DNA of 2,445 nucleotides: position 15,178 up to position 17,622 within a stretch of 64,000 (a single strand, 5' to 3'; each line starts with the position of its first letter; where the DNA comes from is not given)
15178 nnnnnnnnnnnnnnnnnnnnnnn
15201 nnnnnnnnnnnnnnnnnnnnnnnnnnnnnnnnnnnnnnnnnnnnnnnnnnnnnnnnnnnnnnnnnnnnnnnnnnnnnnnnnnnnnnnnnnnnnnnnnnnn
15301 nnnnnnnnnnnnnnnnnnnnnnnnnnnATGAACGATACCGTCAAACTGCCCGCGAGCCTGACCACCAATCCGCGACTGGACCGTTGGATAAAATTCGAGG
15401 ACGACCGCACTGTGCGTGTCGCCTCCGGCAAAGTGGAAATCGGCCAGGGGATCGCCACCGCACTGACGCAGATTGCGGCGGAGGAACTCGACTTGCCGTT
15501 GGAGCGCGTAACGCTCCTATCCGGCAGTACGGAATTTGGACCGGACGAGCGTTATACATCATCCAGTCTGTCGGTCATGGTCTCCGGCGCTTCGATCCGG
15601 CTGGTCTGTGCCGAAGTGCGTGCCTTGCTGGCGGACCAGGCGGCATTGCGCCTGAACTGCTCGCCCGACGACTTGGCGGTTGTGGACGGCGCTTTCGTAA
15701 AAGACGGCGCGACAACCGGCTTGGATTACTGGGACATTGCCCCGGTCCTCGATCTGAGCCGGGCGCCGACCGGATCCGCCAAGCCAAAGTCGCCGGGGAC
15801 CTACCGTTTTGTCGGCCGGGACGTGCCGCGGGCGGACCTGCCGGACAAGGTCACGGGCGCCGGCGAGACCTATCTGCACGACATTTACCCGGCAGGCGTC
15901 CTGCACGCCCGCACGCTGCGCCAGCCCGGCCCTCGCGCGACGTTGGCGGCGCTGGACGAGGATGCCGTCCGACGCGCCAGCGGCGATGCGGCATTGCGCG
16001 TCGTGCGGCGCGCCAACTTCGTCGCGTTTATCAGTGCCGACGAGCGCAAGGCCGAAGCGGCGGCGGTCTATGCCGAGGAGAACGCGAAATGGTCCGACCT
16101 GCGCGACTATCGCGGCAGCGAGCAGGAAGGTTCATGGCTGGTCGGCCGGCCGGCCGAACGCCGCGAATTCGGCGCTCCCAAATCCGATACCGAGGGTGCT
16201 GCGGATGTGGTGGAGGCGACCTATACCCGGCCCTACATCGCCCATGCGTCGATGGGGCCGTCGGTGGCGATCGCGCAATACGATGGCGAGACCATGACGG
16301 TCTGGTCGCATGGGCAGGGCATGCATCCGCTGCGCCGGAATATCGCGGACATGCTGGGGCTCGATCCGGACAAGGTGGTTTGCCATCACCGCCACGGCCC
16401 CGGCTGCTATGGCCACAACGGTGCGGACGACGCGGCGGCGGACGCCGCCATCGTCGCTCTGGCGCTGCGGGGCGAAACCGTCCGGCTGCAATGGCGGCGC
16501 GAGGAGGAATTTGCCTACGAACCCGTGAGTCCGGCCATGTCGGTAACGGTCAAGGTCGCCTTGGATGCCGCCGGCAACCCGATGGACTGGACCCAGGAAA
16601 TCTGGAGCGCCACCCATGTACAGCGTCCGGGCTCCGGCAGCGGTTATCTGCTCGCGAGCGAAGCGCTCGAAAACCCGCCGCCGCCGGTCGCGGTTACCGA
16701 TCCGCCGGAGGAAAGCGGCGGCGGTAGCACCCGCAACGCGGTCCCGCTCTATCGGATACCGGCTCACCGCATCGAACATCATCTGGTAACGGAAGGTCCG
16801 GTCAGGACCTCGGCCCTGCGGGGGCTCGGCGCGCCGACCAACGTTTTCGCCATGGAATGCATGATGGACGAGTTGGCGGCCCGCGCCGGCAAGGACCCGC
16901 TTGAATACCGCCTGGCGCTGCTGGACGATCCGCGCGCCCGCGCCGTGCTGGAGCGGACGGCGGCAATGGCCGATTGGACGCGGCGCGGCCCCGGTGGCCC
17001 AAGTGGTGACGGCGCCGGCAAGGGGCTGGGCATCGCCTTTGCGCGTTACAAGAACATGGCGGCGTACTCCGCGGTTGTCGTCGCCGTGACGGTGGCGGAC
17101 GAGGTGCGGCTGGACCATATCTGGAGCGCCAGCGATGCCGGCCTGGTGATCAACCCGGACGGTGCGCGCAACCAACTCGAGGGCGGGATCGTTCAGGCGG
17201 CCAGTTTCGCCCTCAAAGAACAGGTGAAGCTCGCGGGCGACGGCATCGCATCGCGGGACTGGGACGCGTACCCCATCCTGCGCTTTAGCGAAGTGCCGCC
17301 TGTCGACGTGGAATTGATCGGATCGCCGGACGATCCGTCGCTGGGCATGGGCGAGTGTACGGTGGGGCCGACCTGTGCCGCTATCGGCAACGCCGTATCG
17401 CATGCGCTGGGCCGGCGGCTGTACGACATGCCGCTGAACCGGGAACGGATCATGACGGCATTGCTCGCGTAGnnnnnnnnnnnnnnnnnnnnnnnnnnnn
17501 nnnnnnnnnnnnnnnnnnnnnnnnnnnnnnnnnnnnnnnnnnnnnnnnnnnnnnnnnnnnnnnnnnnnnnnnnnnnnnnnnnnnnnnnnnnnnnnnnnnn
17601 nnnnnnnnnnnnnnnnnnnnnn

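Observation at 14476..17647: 2.97-kb iorAB (Mo-hydroxylase) module bracketed by 99-bp direct repeats copied from the 3' end of an ABC ATPase gene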

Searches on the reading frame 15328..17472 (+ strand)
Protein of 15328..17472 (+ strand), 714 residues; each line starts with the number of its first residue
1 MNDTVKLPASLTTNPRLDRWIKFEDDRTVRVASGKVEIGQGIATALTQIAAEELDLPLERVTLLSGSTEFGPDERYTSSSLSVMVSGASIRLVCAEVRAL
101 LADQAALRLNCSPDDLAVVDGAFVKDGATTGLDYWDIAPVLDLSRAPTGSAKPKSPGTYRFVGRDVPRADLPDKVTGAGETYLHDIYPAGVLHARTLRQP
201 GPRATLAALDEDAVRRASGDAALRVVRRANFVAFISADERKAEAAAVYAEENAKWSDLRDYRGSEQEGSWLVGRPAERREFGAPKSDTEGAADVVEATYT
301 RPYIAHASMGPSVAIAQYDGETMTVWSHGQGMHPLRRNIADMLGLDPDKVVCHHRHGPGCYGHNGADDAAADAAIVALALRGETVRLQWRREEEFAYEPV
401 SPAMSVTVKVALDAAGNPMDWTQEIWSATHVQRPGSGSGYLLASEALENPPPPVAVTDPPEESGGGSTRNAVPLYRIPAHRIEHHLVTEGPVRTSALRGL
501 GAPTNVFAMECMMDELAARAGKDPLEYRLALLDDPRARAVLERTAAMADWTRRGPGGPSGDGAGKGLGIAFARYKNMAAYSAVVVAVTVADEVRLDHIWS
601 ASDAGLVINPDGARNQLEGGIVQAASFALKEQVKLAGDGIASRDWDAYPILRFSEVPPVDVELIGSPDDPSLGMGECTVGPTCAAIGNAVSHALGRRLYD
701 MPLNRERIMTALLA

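Call 9: search_protein_families(library=pfam, proteins=[window:15328-17472:+])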
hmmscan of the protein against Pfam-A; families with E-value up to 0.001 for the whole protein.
window:15328-17472:+ (714 aa): 2 families
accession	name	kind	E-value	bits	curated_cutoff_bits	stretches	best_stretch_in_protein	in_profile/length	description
PF20256.3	MoCoBD_2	-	3.8e-36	125.5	27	2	20-137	51-166/283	Molybdopterin cofactor-binding domain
PF02738.23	MoCoBD_1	-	8e-33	114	27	2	280-417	14-153/244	Molybdopterin cofactor-binding domain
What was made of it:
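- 15328..17472 (+): iorB-like large subunit (molybdopterin cofactor-binding), full length at 714 aa. Pfam MoCoBD_1/MoCoBD_2 (call 9).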

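Call 11: find_encoding_contigs(protein=window:15328-17472:+, flank=10000, max_places=10)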
Protein window:15328-17472:+ (714 aa): 10 contigs read that carry it; 9 places shown.
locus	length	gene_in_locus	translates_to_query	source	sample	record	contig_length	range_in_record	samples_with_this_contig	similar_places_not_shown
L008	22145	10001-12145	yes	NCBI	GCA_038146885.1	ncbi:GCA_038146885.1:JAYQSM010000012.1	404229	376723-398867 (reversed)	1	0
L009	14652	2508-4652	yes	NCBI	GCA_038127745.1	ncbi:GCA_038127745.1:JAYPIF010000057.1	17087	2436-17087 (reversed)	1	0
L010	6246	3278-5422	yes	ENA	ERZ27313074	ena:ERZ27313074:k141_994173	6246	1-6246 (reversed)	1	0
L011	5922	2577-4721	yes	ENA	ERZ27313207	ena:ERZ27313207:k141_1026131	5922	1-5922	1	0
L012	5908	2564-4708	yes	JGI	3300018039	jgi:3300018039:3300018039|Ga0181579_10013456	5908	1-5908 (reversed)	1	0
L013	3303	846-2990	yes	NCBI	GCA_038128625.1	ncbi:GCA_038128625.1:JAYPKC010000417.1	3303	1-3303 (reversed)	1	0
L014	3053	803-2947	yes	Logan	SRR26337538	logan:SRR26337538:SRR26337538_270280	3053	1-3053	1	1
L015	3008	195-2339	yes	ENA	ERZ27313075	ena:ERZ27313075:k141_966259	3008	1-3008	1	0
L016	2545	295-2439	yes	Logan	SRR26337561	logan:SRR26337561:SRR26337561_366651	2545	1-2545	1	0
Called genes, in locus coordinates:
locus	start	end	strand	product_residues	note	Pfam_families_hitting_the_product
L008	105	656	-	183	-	-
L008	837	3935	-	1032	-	-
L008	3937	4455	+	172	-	PF12802:MarR_2 (weak), PF13463:HTH_27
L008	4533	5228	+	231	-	PF19630:DUF6134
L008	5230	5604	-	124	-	PF13085:Fer2_3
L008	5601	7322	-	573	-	PF00890:FAD_binding_2, PF03486:HI0933_like (faint), PF07992:Pyr_redox_2 (weak), PF12831:FAD_oxidored, PF02910:Succ_DH_flav_C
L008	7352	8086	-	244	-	PF00293:NUDIX (faint)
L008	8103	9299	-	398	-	-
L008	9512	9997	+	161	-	PF00111:Fer2 (weak), PF01799:Fer2_2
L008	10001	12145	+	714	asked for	PF20256:MoCoBD_2, PF02738:MoCoBD_1, PF20256:MoCoBD_2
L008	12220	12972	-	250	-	PF00005:ABC_tran, PF13304:AAA_21 (faint)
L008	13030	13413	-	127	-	PF03061:4HBT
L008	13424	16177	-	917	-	PF02615:Ldh_2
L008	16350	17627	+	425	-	PF01494:FAD_binding_3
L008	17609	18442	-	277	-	PF12146:Hydrolase_4 (weak), PF00561:Abhydrolase_1, PF12697:Abhydrolase_6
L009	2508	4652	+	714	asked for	PF20256:MoCoBD_2, PF02738:MoCoBD_1, PF20256:MoCoBD_2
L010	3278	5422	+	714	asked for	PF20256:MoCoBD_2, PF02738:MoCoBD_1, PF20256:MoCoBD_2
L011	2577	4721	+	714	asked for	PF20256:MoCoBD_2, PF02738:MoCoBD_1, PF20256:MoCoBD_2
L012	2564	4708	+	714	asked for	PF20256:MoCoBD_2, PF02738:MoCoBD_1, PF20256:MoCoBD_2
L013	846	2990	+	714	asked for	PF20256:MoCoBD_2, PF02738:MoCoBD_1, PF20256:MoCoBD_2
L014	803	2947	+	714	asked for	PF20256:MoCoBD_2, PF02738:MoCoBD_1, PF20256:MoCoBD_2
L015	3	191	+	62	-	?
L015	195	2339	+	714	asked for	PF20256:MoCoBD_2, PF02738:MoCoBD_1, PF20256:MoCoBD_2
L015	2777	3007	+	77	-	?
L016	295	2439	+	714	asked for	PF20256:MoCoBD_2, PF02738:MoCoBD_1, PF20256:MoCoBD_2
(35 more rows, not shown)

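Call 25: find_homologous_proteins(query=window:15328-17472:+, max_evalue=1e-100)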
Query window:15328-17472:+ (714 aa): 6272 proteins with E <= 1e-100 among 8000 candidates; the best 120 are listed.
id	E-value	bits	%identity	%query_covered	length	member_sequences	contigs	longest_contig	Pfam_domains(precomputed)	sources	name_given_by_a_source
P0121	0.0e+0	1605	100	100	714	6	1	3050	PF02738.24,PF20256.4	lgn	-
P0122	0.0e+0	1410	87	100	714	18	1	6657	PF02738.24,PF20256.4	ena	-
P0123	0.0e+0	1395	87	100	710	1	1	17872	PF02738.24,PF20256.4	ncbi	ncbi:MAG: molybdopterin cofactor-binding domain-containing protein [Alphaproteobacteria bacterium]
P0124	0.0e+0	1385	84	100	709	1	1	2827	PF02738.24,PF20256.4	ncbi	-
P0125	0.0e+0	1380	85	100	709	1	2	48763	PF02738.24,PF20256.4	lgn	-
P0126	0.0e+0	1379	85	100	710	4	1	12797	PF02738.24,PF20256.4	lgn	-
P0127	0.0e+0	1375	83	100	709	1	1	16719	PF02738.24,PF20256.4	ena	-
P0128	0.0e+0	1373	83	100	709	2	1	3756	PF02738.24,PF20256.4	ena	-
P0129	0.0e+0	1369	86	100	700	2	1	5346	PF02738.24,PF20256.4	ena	-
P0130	0.0e+0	1367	84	100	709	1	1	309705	PF02738.24,PF20256.4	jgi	-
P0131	0.0e+0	1365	83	100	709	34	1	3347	PF02738.24,PF20256.4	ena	-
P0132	0.0e+0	1362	85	100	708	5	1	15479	PF02738.24,PF20256.4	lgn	-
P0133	0.0e+0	1349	84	100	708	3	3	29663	PF02738.24,PF20256.4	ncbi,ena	-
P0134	0.0e+0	1347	84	100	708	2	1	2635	PF02738.24,PF20256.4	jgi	jgi:nicotinate dehydrogenase subunit B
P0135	0.0e+0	1345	83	100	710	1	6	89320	PF02738.24,PF20256.4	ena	-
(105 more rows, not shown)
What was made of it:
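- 15328..17472 (+): Homologues at 79-87% identity are 700-714 aa long (call 25).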

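Call 26: find_encoding_contigs(protein=P0123, flank=8000, max_places=2)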
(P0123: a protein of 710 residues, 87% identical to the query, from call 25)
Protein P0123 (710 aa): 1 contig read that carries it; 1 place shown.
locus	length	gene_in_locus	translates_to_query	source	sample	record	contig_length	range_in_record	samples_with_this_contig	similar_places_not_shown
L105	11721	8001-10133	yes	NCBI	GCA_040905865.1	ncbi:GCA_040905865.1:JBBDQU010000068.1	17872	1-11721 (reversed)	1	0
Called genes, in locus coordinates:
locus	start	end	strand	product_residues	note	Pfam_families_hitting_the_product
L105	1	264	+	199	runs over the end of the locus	PF01177:Asp_Glu_race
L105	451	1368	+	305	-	PF11306:DUF3108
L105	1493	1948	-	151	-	PF03328:HpcH_HpaI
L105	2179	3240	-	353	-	PF02668:TauD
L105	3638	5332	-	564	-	-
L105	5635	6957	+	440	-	PF13576:Pentapeptide_3 (weak)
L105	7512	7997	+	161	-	PF00111:Fer2 (weak), PF13085:Fer2_3 (faint), PF01799:Fer2_2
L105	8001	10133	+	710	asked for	PF20256:MoCoBD_2, PF02738:MoCoBD_1, PF20256:MoCoBD_2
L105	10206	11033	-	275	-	PF03096:Ndr (weak), PF00561:Abhydrolase_1, PF12146:Hydrolase_4, PF12697:Abhydrolase_6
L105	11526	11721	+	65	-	?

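Call 27: find_encoding_contigs(protein=P0130, flank=8000, max_places=2)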
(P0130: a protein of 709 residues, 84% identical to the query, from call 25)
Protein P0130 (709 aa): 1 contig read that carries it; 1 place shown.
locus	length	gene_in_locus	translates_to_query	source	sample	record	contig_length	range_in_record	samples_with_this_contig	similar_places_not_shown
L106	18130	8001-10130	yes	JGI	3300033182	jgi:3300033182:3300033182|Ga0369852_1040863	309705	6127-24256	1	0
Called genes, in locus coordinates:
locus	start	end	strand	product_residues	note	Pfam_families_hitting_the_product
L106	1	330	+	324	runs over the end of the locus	PF00296:Bac_luciferase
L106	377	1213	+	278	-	PF00106:adh_short, PF08659:KR, PF13561:adh_short_C2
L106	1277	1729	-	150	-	PF07310:PAS_5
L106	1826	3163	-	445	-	PF01425:Amidase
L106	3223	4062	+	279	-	PF00106:adh_short, PF08659:KR (weak), PF13561:adh_short_C2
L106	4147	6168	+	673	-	PF00724:Oxidored_FMN, PF00070:Pyr_redox (faint), PF01266:DAO (weak), PF07992:Pyr_redox_2 (weak), PF13450:NAD_binding_8 (weak)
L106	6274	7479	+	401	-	PF02515:CoA_transf_3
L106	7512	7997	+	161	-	PF00111:Fer2, PF01799:Fer2_2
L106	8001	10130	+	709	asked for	PF20256:MoCoBD_2, PF02738:MoCoBD_1, PF20256:MoCoBD_2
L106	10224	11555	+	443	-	PF00296:Bac_luciferase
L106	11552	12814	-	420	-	PF02771:Acyl-CoA_dh_N, PF02770:Acyl-CoA_dh_M, PF00441:Acyl-CoA_dh_1, PF08028:Acyl-CoA_dh_2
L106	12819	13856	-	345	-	PF26233:NicX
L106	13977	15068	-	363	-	PF01297:ZnuA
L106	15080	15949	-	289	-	PF00950:ABC-3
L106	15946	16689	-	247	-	PF00005:ABC_tran, PF13304:AAA_21 (faint)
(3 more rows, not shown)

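Call 28: find_encoding_contigs(protein=P0135, flank=8000, max_places=3)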
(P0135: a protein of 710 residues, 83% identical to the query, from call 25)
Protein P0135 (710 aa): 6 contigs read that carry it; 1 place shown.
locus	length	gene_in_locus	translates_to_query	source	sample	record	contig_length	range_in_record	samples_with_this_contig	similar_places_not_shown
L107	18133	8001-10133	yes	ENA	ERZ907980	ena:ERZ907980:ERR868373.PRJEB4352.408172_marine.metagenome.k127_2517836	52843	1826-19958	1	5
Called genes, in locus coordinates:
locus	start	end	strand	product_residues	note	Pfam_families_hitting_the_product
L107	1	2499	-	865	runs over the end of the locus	PF02861:Clp_N, PF23569:NBD_SMAX1 (weak), PF00004:AAA, PF17871:AAA_lid_9, PF00004:AAA, PF07724:AAA_2, PF07728:AAA_5, PF10431:ClpB_D2-small, +5 more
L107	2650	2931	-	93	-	-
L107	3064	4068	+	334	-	PF00248:Aldo_ket_red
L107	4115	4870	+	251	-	PF00106:adh_short, PF08659:KR, PF13561:adh_short_C2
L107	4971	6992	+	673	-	PF00724:Oxidored_FMN, PF00070:Pyr_redox (faint), PF01266:DAO (weak), PF07992:Pyr_redox_2 (weak), PF13450:NAD_binding_8 (weak)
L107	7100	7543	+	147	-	-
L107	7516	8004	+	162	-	PF00111:Fer2, PF13085:Fer2_3 (weak), PF01799:Fer2_2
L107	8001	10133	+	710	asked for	PF20256:MoCoBD_2, PF02738:MoCoBD_1, PF20256:MoCoBD_2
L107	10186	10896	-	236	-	PF26233:NicX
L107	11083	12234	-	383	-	PF01297:ZnuA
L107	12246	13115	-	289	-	PF00950:ABC-3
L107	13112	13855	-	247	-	PF00005:ABC_tran, PF13304:AAA_21 (faint)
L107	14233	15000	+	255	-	PF00753:Lactamase_B, PF16123:HAGH_C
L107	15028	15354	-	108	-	-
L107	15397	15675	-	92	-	PF02798:GST_N, PF13417:GST_N_3, PF13409:GST_N_2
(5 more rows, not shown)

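Call 43: search_protein_families(library=ncbifam, proteins=[window:15328-17472:+])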
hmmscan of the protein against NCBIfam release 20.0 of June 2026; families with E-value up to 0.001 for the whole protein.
window:15328-17472:+ (714 aa): 13 families
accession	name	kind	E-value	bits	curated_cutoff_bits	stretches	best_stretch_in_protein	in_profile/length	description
TIGR03194.1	4hydrxCoA_A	equivalog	4e-49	167.7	994.55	3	8-137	436-566/746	4-hydroxybenzoyl-CoA reductase subunit alpha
TIGR03311.1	Se_dep_XDH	equivalog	3.5e-48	164.3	830.45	3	285-429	318-461/848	selenium-dependent xanthine dehydrogenase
NF043082.1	XdhA_XDHase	equivalog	1.4e-45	155.7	780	4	576-711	607-751/758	xanthine dehydrogenase subunit XdhA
NF007426.0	PRK09970.1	equivalog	9.3e-43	146.3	916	4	575-711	609-754/761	xanthine dehydrogenase molybdenum-binding subunit XdhA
TIGR03196.1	pucD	equivalog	2.2e-41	142.1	783.65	5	571-710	614-756/763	xanthine dehydrogenase subunit D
NF041018.1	glyceraldDH_alpha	equivalog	2.3e-35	122.2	790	3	584-709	611-741/741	glyceraldehyde dehydrogenase subunit alpha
NF040766.1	CODH_aero_grp5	exception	1.1e-31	109.9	950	3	20-130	472-582/785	aerobic carbon-monoxide dehydrogenase large subunit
NF041671.1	peri_hyde_PaoC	equivalog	1.2e-30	106.6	1180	2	248-426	134-310/735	aldehyde oxidoreductase molybdenum-binding subunit PaoC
TIGR03313.1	Se_sel_red_Mo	hypoth_equivalog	3.5e-27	94.5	1101.9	3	20-138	664-781/951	molybdopterin-dependent oxidoreductase Mo/Fe-S-binding subunit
NF045668.1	pterin_aldehy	equivalog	1.3e-25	89.6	1100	3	474-529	508-563/905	molybdopterin-dependent aldehyde oxidoreductase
TIGR02965.1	xanthine_xdhB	equivalog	1e-23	83.5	849.5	3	25-120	456-551/758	xanthine dehydrogenase molybdopterin binding subunit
TIGR02416.1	CO_dehy_Mo_lg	equivalog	1.5e-12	46.5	991.15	1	35-124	494-583/770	aerobic carbon-monoxide dehydrogenase large subunit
TIGR02969.1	mam_aldehyde_ox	subfamily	2.7e-11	41.7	1912.3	1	26-95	1027-1096/1330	aldehyde oxidase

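Call 48: find_encoding_contigs(protein=P0122, flank=8000, max_places=3)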
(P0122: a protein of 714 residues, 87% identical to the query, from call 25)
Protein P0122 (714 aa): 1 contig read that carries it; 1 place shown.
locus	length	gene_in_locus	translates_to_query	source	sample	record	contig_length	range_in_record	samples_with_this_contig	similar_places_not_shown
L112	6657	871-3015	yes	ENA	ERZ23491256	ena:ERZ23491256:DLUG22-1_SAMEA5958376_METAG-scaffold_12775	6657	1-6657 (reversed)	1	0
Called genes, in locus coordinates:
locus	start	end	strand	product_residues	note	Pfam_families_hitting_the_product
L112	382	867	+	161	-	PF00111:Fer2, PF01799:Fer2_2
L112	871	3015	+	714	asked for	PF20256:MoCoBD_2, PF02738:MoCoBD_1, PF20256:MoCoBD_2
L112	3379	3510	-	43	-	-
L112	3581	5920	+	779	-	PF01315:Ald_Xan_dh_C, PF02738:MoCoBD_1, PF20256:MoCoBD_2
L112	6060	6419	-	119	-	PF03781:FGE-sulfatase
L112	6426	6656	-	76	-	?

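Call 49: list_cluster_members(proteins=[window:15328-17472:+])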
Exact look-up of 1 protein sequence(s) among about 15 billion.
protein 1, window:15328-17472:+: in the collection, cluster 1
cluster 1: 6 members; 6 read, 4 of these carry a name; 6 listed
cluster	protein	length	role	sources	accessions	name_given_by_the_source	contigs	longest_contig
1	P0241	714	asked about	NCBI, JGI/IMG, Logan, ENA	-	-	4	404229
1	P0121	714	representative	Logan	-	-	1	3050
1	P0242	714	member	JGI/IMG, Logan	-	nicotinate dehydrogenase subunit B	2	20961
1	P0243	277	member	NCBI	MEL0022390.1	MAG: molybdopterin cofactor-binding domain-containing protein, partial [Rickettsiales ...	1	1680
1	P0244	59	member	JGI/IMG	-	nicotinate dehydrogenase subunit B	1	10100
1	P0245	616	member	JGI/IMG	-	nicotinate dehydrogenase subunit B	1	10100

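Call 50: find_encoding_contigs(protein=P0242, flank=10000, max_places=3)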
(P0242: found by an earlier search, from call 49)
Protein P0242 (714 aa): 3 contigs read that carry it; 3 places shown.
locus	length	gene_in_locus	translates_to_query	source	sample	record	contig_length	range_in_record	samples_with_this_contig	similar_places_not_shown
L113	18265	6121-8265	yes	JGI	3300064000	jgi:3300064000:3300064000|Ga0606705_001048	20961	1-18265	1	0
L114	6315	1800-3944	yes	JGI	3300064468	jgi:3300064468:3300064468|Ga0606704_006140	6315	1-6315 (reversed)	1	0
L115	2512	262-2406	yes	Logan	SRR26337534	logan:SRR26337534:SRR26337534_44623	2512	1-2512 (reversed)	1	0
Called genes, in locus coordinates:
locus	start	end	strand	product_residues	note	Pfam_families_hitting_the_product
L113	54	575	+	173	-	PF12802:MarR_2 (weak), PF13463:HTH_27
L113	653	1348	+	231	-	PF19630:DUF6134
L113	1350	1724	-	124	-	PF13085:Fer2_3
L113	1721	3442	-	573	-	PF00890:FAD_binding_2, PF03486:HI0933_like (faint), PF07992:Pyr_redox_2 (weak), PF12831:FAD_oxidored, PF02910:Succ_DH_flav_C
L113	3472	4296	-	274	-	PF00293:NUDIX (weak)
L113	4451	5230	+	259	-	PF00881:Nitroreductase, PF28600:Nitroreductase_C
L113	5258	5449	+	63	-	-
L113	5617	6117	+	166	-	PF00111:Fer2 (weak), PF01799:Fer2_2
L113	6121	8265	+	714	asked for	PF20256:MoCoBD_2, PF02738:MoCoBD_1, PF20256:MoCoBD_2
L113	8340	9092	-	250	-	PF00005:ABC_tran, PF13304:AAA_21 (faint)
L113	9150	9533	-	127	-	PF03061:4HBT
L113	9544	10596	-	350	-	PF02615:Ldh_2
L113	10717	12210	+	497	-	PF00501:AMP-binding, PF13193:AMP-binding_C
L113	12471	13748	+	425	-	PF01494:FAD_binding_3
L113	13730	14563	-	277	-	PF12146:Hydrolase_4 (weak), PF00561:Abhydrolase_1, PF12697:Abhydrolase_6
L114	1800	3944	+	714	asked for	PF20256:MoCoBD_2, PF02738:MoCoBD_1, PF20256:MoCoBD_2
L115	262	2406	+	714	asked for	PF20256:MoCoBD_2, PF02738:MoCoBD_1, PF20256:MoCoBD_2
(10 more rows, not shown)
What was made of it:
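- On Integrase-mediated integrative element / genomic island: Every iorB at 90% identity or more is in this one context (calls 49, 50).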
